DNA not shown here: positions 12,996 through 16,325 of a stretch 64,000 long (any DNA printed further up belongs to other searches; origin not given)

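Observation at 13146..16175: Single-chain tandem duplication of a PilB/GspE secretion ATPase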

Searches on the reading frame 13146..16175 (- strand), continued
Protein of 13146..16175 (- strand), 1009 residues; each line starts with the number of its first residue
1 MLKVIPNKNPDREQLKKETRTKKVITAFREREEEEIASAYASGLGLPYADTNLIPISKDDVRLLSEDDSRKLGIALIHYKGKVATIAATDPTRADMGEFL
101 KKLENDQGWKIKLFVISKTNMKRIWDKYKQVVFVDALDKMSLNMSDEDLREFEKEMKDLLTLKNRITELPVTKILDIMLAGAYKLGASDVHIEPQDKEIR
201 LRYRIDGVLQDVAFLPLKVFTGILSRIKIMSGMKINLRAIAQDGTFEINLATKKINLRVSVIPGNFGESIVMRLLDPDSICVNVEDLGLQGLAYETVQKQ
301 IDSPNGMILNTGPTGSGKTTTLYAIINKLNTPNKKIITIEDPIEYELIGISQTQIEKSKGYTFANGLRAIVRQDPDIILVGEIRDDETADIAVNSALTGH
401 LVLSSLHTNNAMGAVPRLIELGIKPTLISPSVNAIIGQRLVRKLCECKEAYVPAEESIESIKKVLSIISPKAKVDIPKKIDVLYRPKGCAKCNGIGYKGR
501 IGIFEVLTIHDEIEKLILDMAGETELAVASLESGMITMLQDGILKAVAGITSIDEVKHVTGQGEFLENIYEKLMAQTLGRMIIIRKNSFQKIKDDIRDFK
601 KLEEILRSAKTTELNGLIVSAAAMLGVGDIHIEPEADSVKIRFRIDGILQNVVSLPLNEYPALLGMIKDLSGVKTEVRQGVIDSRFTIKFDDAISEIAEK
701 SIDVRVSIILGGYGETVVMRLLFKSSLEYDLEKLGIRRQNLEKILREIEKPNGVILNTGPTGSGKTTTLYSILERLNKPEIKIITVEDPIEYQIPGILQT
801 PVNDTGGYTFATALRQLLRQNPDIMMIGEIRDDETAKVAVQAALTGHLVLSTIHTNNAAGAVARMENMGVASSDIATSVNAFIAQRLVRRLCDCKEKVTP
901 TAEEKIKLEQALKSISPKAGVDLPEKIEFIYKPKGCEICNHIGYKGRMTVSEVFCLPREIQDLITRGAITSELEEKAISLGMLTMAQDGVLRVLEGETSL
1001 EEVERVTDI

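Call 39: list_cluster_members(proteins=[P0135, P0139, P0140, P0147, P0157, P0165, P0209, P0131, P0133, P0134])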
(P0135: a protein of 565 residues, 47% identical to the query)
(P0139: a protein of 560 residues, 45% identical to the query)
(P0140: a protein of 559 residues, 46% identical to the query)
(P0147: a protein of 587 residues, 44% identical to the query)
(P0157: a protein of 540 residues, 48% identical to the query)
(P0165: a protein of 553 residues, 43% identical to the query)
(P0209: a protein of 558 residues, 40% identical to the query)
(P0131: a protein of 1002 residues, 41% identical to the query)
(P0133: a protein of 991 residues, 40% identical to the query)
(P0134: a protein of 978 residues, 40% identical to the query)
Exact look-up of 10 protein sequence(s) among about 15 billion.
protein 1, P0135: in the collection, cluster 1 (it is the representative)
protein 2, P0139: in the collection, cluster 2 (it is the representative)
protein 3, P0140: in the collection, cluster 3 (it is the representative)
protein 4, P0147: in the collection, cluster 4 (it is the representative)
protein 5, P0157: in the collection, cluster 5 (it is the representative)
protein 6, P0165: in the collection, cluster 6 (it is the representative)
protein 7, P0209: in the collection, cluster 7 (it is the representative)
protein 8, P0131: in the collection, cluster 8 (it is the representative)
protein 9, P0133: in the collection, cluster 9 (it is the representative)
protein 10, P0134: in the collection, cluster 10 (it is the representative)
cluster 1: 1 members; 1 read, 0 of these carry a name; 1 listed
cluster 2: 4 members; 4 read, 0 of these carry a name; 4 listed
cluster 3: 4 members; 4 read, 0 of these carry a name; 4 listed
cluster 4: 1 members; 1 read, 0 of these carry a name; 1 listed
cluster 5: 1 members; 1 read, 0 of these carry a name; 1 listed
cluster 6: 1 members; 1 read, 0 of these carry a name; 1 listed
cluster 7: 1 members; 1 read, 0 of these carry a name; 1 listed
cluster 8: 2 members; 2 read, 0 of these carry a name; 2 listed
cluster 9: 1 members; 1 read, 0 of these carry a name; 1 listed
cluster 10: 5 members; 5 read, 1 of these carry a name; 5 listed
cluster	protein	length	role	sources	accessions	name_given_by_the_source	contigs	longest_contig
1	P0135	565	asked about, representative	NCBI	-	-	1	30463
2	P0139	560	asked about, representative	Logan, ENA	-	-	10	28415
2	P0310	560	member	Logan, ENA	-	-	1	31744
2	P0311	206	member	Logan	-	-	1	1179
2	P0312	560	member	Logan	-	-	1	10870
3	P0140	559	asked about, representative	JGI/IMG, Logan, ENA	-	-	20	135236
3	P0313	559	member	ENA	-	-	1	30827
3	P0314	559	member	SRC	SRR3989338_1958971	-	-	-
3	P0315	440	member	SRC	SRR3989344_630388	-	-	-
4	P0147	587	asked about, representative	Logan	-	-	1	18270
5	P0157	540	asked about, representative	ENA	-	-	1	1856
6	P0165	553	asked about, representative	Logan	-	-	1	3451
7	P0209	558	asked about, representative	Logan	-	-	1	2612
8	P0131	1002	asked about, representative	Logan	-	-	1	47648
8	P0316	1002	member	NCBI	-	-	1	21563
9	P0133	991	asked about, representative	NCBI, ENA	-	-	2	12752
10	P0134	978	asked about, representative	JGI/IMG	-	-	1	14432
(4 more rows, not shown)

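Call 43: find_related_loci(query=A1, collection=genome_contigs, flank=10000)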
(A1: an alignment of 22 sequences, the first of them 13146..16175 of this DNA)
Query A1 (1009 aa) in genome_contigs; peptide patterns used: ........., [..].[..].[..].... (x = any residue, [..] = any of these).
600 stretches matched a pattern (row limit reached: there are more); 555 encode a relative of the query (tblastn E <= 1e-3); the best 80 are kept; 80 distinct loci.
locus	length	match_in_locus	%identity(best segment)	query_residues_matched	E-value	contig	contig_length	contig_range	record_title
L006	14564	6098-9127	56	1-1007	0e+0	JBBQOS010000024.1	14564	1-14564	MAG: Candidatus Moraniibacteriota bacterium isolate Co_metawrap_171 Cmw_171_k141_26614930_length_14564_cov_16.9956, whol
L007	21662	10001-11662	46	9-1007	2e-162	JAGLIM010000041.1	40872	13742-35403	MAG: Candidatus Paceibacterota bacterium isolate RS_2_5 ROV157_2.bin.5.fa_41, whole genome shotgun sequence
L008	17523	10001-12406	34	36-1006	8e-144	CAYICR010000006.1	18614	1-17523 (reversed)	MAG TPA_asm: uncultured Gammaproteobacteria bacterium isolate ERP119705_co18_657 genome assembly, contig: NODE_3591_leng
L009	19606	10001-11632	44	25-1006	2e-144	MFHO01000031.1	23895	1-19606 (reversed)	MAG: Candidatus Giovannonibacteria bacterium RIFCSPHIGHO2_02_FULL_45_13 rifcsphigho2_02_scaffold_6971, whole genome shot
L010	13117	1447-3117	45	45-1007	2e-140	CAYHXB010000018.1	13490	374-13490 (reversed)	MAG TPA_asm: uncultured Candidatus Saccharibacteria bacterium isolate ERP119705_co17_969 genome assembly, contig: NODE_6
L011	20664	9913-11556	43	7-1008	3e-139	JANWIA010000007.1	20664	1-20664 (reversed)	MAG: Candidatus Doudnabacteria bacterium isolate CRAIB_MAG29 c_000000031086, whole genome shotgun sequence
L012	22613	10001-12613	34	23-1008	2e-138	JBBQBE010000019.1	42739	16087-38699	MAG: Tepidisphaerales bacterium isolate Co_metawrap_1388 Cmw_1388_k141_11704083_length_42739_cov_16.0000, whole genome s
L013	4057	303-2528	38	144-1007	2e-141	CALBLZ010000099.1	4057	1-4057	MAG TPA_asm: uncultured Candidatus Berkelbacteria bacterium isolate SRR5576005_bin.117_CONCOCT_v1.1_MAG genome assembly,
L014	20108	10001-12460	36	47-1008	2e-136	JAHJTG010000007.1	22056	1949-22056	MAG: Patescibacteria group bacterium isolate OS_PC_MetaG.mb.42 OS_PC_MetaG.mb.42_k141_303463, whole genome shotgun seque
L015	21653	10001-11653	43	18-1009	3e-143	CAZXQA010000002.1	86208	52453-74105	MAG TPA_asm: uncultured Candidatus Saccharibacteria bacterium isolate SRP292972_co1_93 genome assembly, contig: NODE_234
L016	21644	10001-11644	42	18-1009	2e-134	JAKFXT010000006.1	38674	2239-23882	MAG: Patescibacteria group bacterium isolate ND4_Bin_14 ND4_0000041, whole genome shotgun sequence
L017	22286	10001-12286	34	34-1006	6e-133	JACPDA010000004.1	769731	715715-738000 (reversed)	MAG: Candidatus Daviesbacteria bacterium isolate NC_groundwater_297_Ag_B-0.1um_41_14 S7_GD2017_3_B1_scaffold_1, whole ge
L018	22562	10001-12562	34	33-1009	9e-132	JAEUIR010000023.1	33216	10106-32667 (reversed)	MAG: Phycisphaerales bacterium isolate new MAG-48 NODE_23_length_33216_cov_3.968798, whole genome shotgun sequence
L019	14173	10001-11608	41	25-1006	8e-131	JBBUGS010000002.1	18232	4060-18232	MAG: Patescibacteria group bacterium isolate H41-bin179_1 H41_bin179_1_000000000002, whole genome shotgun sequence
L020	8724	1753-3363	45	29-1008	1e-130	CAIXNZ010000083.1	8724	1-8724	Candidatus Falkowbacteria bacterium isolate AlinenSediments_bin-2611 genome assembly, contig: bin-2611:083/128, whole ge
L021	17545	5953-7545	40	35-1009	2e-126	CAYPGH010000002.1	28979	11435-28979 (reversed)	MAG TPA_asm: uncultured Candidatus Saccharibacteria bacterium isolate SRP050083_co2_53 genome assembly, contig: NODE_100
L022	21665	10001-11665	43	20-1009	7e-126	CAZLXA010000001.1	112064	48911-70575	MAG TPA_asm: uncultured Candidatus Saccharibacteria bacterium isolate SRP272421_co2_734 genome assembly, contig: NODE_14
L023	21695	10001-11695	41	18-1009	4e-126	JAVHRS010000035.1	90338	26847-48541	MAG: Candidatus Paceibacterota bacterium isolate WB02no20_34_35 NODE_24_length_90338_cov_20.401438, whole genome shotgun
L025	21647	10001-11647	42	18-1009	4e-125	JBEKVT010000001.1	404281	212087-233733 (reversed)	MAG: Minisyncoccia bacterium isolate SPRUCE 610 SPRUCE_610_1, whole genome shotgun sequence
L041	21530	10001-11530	39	33-1006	5e-109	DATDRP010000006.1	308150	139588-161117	MAG TPA_asm: Patescibacteria group bacterium isolate SMAG_U7980 k141_3649721, whole genome shotgun sequence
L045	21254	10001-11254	44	135-1009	2e-108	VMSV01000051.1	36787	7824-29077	MAG: Desulfobacteraceae bacterium isolate S2_4 k141_229186, whole genome shotgun sequence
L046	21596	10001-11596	43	33-1006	3e-108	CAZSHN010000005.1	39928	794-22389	MAG TPA_asm: uncultured Candidatus Saccharibacteria bacterium isolate SRP332253_co2_170 genome assembly, contig: NODE_85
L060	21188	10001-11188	46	155-1009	4e-106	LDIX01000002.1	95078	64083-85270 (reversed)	MAG: candidate division TM6 bacterium UASB340 scaffold2, whole genome shotgun sequence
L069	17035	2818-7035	38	14-1009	1e-104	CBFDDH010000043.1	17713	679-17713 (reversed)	MAG TPA_asm: uncultured bacterium isolate SRR26215679_binner123_Refined_94 genome assembly, contig: ERZ25073473.1463, wh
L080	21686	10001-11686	38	13-1006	3e-104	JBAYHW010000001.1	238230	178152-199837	MAG: Candidatus Paceibacterota bacterium isolate SO_2016_GW1_159 scaffold00084_OW334_2016, whole genome shotgun sequence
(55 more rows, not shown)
